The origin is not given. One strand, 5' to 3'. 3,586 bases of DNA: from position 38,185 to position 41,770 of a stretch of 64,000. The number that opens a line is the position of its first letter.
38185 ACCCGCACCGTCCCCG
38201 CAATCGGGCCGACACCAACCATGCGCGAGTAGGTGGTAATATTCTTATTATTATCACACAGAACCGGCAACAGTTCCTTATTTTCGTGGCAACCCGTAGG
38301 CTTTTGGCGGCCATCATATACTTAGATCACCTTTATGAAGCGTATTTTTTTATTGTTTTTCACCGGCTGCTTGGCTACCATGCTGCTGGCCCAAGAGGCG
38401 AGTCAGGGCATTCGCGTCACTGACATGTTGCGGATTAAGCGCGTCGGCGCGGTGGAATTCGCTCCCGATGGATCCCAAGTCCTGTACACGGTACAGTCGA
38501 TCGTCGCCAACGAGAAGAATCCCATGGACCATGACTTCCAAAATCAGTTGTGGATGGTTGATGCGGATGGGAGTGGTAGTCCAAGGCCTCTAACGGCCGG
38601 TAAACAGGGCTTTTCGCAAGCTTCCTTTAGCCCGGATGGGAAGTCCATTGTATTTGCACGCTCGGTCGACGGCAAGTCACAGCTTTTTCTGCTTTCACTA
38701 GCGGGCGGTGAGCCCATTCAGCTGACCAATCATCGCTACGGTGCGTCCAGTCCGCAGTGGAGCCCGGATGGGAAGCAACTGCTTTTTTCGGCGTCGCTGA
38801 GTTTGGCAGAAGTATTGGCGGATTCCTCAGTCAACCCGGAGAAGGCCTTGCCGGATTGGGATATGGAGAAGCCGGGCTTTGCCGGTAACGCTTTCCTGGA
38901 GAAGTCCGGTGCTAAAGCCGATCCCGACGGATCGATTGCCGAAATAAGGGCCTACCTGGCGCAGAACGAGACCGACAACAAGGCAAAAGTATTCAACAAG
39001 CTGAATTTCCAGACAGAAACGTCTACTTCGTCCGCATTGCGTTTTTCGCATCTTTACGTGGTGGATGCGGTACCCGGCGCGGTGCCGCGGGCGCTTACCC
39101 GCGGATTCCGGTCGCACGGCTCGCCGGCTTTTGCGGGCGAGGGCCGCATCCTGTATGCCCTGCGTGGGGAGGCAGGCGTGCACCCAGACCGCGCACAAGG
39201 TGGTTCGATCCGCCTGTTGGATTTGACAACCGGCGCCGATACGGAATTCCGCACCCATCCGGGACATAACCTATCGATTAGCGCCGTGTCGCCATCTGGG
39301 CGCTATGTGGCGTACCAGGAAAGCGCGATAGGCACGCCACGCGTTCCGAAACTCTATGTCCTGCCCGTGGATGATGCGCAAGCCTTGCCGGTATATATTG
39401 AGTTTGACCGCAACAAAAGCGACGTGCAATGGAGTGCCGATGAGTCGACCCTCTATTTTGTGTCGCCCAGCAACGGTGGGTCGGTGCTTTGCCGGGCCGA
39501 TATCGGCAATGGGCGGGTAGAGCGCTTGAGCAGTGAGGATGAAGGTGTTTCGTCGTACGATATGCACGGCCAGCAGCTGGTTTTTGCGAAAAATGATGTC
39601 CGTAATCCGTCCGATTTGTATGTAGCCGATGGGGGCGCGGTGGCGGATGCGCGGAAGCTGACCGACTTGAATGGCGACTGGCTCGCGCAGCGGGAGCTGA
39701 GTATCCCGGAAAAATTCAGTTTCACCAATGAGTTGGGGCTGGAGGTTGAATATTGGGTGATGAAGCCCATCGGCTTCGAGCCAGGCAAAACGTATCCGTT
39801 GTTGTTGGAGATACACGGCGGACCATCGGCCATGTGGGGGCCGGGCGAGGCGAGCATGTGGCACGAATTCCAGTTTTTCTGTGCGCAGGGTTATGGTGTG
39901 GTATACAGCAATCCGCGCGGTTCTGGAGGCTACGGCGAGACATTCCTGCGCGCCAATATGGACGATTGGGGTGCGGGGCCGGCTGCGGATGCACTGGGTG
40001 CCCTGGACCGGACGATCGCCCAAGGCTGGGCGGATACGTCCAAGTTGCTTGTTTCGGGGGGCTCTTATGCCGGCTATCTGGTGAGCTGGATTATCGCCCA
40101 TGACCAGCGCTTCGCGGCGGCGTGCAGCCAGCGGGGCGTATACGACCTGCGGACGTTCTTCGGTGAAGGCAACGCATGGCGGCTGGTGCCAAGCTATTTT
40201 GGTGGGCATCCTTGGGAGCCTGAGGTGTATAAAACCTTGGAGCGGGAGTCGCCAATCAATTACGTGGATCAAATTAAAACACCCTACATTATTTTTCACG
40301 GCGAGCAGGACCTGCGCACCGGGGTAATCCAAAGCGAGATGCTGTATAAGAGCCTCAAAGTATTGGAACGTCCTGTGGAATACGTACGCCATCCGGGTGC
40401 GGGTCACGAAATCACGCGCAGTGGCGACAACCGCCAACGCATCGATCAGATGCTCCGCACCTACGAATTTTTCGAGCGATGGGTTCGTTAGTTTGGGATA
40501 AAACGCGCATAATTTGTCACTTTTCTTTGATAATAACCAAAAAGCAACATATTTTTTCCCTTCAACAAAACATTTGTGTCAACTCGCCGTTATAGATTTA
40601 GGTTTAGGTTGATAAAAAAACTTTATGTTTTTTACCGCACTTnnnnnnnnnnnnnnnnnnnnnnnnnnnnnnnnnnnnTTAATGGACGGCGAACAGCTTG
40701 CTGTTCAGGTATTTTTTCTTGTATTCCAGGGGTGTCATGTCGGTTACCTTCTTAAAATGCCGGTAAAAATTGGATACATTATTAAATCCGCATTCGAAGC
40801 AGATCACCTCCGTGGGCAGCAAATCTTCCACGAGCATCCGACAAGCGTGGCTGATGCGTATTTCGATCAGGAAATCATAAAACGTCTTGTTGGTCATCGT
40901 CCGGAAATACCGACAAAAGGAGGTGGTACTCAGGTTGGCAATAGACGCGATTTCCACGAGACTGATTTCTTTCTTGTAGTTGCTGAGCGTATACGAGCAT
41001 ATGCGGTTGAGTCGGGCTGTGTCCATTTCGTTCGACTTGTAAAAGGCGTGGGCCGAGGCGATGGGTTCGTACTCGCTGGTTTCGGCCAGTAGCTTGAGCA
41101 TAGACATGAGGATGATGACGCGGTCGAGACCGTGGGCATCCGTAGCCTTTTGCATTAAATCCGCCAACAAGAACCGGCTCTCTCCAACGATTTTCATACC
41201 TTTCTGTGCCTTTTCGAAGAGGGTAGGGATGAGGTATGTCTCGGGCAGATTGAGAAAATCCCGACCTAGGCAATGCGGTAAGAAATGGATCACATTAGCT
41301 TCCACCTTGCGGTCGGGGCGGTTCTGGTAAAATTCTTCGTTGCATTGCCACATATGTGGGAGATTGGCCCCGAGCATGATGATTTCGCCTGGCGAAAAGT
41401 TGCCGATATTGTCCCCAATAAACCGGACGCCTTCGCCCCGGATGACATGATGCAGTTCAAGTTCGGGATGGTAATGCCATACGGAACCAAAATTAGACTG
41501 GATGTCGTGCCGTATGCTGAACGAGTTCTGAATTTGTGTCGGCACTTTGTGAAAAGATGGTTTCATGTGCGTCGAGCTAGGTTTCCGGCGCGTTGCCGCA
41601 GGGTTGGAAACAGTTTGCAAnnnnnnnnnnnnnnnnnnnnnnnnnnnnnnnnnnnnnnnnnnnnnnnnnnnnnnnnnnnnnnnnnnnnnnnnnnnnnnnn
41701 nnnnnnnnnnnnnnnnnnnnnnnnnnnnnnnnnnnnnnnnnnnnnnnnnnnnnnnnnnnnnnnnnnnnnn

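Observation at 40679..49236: Candidate ulosonic-acid (Kdo-type) catabolic module: DapA-family aldolase, FucI-like isomerase, AraB-type ribulokinase and Na+ symporter, with no AraD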

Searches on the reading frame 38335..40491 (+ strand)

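Call 5: search_protein_families(library=ncbifam, proteins=[window:38335-40491:+], max_evalue=0.01)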
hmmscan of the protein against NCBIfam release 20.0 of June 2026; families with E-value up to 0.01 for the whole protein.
window:38335-40491:+ (718 aa): 4 families
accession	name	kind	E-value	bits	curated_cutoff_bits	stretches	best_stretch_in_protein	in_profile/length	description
NF053518.1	DipepPtdsDpp5Prph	equivalog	2.4e-65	221.3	900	2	272-696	209-636/655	dipeptidyl-peptidase Dpp5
NF033523.0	lasso_peptidase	equivalog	5.4e-27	94.8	400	2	360-716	278-636/638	Atxe2 family lasso peptide isopeptidase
TIGR02800.1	propeller_TolB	equivalog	6.4e-24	84.7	343.15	2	69-154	170-254/418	Tol-Pal system beta propeller repeat protein TolB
NF002183.0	PRK01029.1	equivalog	3.1e-16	59.5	405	2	74-154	263-390/429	Tol-Pal system protein TolB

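Call 6: search_protein_families(library=pfam, proteins=[window:38335-40491:+])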
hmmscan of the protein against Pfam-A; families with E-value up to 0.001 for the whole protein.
window:38335-40491:+ (718 aa): 6 families
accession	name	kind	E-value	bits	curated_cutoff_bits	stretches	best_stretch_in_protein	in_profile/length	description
PF00326.27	Peptidase_S9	-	4.2e-41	141.2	22.6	1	510-717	5-210/213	Prolyl oligopeptidase family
PF07676.18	PD40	-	1.1e-15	57.5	20.9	1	84-118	2-37/38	WD40-like Beta Propeller Repeat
PF20434.5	BD-FAE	-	8e-07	29.2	26.8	1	591-674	131-215/215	BD-FAE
PF02897.21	Peptidase_S9_N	-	3.3e-05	23.3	24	0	316-378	129-189/414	Prolyl oligopeptidase, N-terminal beta-propeller domain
PF25174.1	Beta-prop_THOC3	-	9.9e-05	21.9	305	0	89-166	87-161/272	THOC3 beta-propeller domain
PF00930.27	DPPIV_N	-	0.00015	21.1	22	0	58-132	11-80/354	Dipeptidyl peptidase IV (DPP IV) N-terminal region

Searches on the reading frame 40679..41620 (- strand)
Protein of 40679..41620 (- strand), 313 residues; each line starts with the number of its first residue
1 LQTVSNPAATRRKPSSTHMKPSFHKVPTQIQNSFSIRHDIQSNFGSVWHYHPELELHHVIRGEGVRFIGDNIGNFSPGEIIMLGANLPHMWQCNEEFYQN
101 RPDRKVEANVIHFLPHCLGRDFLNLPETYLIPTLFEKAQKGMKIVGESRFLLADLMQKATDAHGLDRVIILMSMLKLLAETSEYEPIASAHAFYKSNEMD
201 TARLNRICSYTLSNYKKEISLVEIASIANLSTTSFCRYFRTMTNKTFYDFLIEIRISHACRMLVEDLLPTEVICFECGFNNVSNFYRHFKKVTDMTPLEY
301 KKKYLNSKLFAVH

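Call 4: search_protein_families(library=pfam, proteins=[window:40679-41620:-])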
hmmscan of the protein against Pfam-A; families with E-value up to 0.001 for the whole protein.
window:40679-41620:- (313 aa): 5 families
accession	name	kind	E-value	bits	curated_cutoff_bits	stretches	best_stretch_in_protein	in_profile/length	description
PF12833.13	HTH_18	-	3.6e-20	72.5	33.6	1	224-302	1-79/80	Helix-turn-helix domain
PF00165.29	HTH_AraC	-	6.2e-12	45.8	26.6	1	273-300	14-40/42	Bacterial regulatory helix-turn-helix proteins, AraC family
PF07883.17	Cupin_2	-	0.00014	22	27.2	1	45-94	10-59/70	Cupin domain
PF05443.17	ROS_MUCR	-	0.00029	21.3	25.4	1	269-304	62-96/123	ROS/MUCR transcriptional regulator protein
PF02311.25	AraC_binding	-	0.00052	20.2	21.1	0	43-89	13-59/135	AraC-like ligand binding domain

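Call 5: search_protein_families(library=ncbifam, proteins=[window:40679-41620:-], max_evalue=0.01)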
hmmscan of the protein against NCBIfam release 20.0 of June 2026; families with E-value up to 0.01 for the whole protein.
window:40679-41620:- (313 aa): 29 families (the best 25 are shown)
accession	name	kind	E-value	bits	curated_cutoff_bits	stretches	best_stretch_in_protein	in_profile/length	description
NF047455.1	TF_Staph_AryK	equivalog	8.2e-22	77.2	850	1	102-308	62-263/759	transcriptional regulator AryK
NF006902.0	PRK09393.1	equivalog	7.1e-15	55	425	1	198-306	216-324/327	transcriptional regulator FtrA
NF007860.0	PRK10572.1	equivalog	6.1e-13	48.3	208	1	59-305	55-286/292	arabinose operon transcriptional regulator AraC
TIGR04094.1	adjacent_YSIRK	equivalog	1.1e-11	44.3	200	1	198-301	281-383/383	YSIRK-targeted surface antigen transcriptional regulator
NF047788.1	TransRegPocR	equivalog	8.4e-11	41.7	500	1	195-306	182-293/296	transcriptional regulator PocR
NF010026.0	PRK13501.1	equivalog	1.1e-09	37.9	363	1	47-310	32-284/290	HTH-type transcriptional activator RhaR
NF007693.0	PRK10371.1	equivalog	2.2e-09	37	253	1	198-303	194-299/309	transcriptional regulator MelR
NF007432.1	PRK09978.1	equivalog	1.3e-08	34.3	500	1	204-304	144-243/274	DNA-binding transcriptional regulator GadX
NF010028.0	PRK13503.1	equivalog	1.5e-08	34.4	288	1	190-302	159-271/278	HTH-type transcriptional activator RhaS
NF040475.1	chlor_reg_RclR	equivalog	1.9e-08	33.9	400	1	201-303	176-278/284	reactive chlorine-specific transcriptional regulator RclR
NF007633.0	PRK10296.1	equivalog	3.4e-08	33.3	264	1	221-306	192-277/280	transcriptional regulator ChbR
NF033869.1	viru_reg_Rsp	equivalog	1e-07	30.8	400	1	193-303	138-248/701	AraC family transcriptional regulator Rsp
NF049968.1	QhpR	equivalog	1.1e-07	31.4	250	1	216-301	200-284/284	AraC-like transcriptional regulator QhpR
NF049932.1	TranspRegBtr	equivalog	1.2e-07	30.6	900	1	187-304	151-266/531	bacillibactin transport transcriptional regulator Btr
NF010025.2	PRK13500.1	equivalog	5.7e-07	29.4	525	1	49-303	34-277/282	HTH-type transcriptional activator RhaR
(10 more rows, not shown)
